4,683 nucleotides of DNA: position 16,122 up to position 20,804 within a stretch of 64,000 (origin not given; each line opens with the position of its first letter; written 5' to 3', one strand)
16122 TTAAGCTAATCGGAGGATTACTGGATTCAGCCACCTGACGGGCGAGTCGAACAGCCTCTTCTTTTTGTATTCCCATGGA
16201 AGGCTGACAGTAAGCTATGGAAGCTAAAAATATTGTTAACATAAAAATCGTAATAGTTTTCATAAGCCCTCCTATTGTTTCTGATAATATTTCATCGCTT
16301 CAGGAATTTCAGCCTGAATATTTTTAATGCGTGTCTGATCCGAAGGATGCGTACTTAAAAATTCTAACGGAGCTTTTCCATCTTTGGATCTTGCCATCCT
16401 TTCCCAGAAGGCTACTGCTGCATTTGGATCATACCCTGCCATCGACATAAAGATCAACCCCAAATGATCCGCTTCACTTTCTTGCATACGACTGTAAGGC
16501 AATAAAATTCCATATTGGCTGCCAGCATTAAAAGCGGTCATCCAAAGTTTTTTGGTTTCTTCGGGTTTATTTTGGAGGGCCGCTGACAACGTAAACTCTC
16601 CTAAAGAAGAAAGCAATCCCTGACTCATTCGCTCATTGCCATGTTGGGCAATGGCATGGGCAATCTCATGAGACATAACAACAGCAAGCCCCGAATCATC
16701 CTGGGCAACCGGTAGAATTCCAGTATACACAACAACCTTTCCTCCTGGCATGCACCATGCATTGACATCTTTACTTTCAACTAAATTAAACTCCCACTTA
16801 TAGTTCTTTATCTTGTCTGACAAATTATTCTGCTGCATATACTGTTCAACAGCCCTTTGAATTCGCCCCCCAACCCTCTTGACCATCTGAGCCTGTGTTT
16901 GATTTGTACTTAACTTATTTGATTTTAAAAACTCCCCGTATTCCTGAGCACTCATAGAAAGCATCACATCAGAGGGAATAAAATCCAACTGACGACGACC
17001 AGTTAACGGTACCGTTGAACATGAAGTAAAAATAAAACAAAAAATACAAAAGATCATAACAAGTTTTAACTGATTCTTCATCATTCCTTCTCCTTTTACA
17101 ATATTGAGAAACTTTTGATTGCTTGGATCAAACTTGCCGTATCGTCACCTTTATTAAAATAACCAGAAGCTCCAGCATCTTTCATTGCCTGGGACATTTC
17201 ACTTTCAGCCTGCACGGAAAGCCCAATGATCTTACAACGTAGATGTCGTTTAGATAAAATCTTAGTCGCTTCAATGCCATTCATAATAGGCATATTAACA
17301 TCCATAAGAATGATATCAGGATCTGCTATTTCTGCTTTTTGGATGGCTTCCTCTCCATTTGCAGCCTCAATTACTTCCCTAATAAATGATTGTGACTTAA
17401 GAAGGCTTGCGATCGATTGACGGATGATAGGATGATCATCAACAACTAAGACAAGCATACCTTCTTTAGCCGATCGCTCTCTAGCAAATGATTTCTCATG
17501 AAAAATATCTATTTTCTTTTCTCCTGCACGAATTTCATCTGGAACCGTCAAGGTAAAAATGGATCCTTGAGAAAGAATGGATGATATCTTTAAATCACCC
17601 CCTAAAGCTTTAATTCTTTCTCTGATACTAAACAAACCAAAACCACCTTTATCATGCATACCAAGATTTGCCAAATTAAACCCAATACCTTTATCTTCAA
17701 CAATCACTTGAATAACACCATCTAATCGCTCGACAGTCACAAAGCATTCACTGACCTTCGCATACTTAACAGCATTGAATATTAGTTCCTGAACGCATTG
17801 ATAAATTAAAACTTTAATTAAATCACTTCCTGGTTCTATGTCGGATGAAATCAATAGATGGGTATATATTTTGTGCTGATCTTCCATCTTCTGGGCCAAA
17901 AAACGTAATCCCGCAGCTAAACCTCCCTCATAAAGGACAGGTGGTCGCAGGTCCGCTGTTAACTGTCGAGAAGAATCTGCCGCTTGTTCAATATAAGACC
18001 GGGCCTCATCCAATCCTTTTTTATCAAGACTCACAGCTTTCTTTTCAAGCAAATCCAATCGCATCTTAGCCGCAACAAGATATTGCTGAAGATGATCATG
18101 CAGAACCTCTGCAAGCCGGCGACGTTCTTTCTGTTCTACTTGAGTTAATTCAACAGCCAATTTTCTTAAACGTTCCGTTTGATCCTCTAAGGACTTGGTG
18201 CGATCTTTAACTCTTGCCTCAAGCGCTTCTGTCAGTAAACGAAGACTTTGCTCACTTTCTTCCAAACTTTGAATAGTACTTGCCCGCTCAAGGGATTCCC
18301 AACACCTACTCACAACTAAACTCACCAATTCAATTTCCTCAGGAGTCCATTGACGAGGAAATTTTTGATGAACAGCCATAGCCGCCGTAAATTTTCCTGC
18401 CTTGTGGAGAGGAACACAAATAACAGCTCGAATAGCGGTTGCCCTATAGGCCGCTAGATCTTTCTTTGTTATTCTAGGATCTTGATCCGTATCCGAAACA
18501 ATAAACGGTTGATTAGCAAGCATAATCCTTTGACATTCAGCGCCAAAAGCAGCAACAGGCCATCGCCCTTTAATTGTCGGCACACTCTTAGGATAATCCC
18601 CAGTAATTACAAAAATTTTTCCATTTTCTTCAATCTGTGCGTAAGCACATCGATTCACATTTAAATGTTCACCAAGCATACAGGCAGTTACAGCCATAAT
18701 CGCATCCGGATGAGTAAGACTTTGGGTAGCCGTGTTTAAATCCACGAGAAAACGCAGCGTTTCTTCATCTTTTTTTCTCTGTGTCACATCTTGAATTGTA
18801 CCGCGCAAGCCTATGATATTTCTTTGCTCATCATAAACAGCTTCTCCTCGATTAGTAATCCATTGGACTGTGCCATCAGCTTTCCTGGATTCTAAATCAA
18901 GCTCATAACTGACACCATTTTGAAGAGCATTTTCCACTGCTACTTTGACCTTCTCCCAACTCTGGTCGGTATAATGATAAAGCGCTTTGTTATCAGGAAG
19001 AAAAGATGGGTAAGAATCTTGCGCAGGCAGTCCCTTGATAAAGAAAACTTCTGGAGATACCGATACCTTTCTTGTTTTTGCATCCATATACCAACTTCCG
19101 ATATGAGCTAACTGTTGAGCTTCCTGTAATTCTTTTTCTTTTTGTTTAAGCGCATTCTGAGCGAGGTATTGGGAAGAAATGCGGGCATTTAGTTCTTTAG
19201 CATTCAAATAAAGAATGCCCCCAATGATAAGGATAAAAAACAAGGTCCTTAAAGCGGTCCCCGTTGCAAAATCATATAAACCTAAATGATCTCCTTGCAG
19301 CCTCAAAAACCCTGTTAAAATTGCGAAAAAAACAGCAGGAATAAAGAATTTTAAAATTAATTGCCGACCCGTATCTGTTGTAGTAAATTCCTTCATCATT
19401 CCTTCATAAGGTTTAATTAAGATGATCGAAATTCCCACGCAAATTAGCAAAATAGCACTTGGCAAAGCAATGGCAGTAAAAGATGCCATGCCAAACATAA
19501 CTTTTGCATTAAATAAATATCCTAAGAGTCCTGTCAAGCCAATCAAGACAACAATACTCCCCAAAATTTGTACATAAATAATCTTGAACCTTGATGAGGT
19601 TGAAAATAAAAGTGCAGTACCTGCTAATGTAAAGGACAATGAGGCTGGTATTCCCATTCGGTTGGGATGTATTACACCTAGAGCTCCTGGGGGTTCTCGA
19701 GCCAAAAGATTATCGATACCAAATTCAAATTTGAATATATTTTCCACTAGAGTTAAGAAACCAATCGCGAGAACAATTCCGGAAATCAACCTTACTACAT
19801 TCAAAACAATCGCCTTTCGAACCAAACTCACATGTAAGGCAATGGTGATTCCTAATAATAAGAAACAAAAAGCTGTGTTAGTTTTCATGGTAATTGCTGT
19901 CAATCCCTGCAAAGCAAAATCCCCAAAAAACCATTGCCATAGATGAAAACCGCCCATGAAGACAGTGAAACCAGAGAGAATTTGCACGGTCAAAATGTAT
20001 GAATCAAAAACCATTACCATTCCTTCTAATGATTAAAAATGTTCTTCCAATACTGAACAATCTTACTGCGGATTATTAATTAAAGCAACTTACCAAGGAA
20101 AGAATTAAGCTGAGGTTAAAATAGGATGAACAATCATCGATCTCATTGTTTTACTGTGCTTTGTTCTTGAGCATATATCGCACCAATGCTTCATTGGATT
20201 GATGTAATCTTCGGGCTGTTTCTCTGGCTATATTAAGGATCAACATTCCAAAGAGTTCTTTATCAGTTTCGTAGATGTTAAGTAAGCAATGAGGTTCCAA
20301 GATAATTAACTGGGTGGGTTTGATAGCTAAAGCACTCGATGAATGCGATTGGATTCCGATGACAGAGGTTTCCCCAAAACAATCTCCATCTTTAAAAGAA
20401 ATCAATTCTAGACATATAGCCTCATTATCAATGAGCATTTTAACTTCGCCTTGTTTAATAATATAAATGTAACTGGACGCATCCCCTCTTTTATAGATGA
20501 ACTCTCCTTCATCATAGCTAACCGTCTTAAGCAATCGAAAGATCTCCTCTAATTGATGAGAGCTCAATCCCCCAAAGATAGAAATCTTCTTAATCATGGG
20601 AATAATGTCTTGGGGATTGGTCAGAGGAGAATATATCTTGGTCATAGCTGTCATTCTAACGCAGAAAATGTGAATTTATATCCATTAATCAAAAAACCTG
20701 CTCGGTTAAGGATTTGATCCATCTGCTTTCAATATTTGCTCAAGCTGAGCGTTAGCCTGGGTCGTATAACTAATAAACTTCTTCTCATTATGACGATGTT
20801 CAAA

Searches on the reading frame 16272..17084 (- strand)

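Call 24: search_protein_families(library=pfam, proteins=[window:16272-17084:-], max_evalue=0.00001)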
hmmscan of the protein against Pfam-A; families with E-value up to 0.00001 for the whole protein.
window:16272-17084:- (270 aa): 1 family
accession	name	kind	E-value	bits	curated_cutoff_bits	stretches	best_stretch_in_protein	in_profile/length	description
PF01435.24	Peptidase_M48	-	1.9e-36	126.1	20.3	1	73-259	5-185/186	Peptidase family M48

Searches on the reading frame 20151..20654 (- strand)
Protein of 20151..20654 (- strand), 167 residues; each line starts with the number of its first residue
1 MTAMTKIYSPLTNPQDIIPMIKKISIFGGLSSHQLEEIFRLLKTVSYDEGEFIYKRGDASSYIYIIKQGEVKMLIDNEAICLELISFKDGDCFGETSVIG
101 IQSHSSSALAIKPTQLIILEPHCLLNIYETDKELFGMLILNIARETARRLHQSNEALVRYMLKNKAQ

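Call 25: search_protein_families(library=pfam, proteins=[window:20151-20654:-], max_evalue=0.00001)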
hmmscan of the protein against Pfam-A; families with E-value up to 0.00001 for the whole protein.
window:20151-20654:- (167 aa): 1 family
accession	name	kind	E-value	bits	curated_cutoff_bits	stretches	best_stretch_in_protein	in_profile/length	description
PF00027.35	cNMP_binding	-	9.6e-14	51.6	27.5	1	45-131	2-89/89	Cyclic nucleotide-binding domain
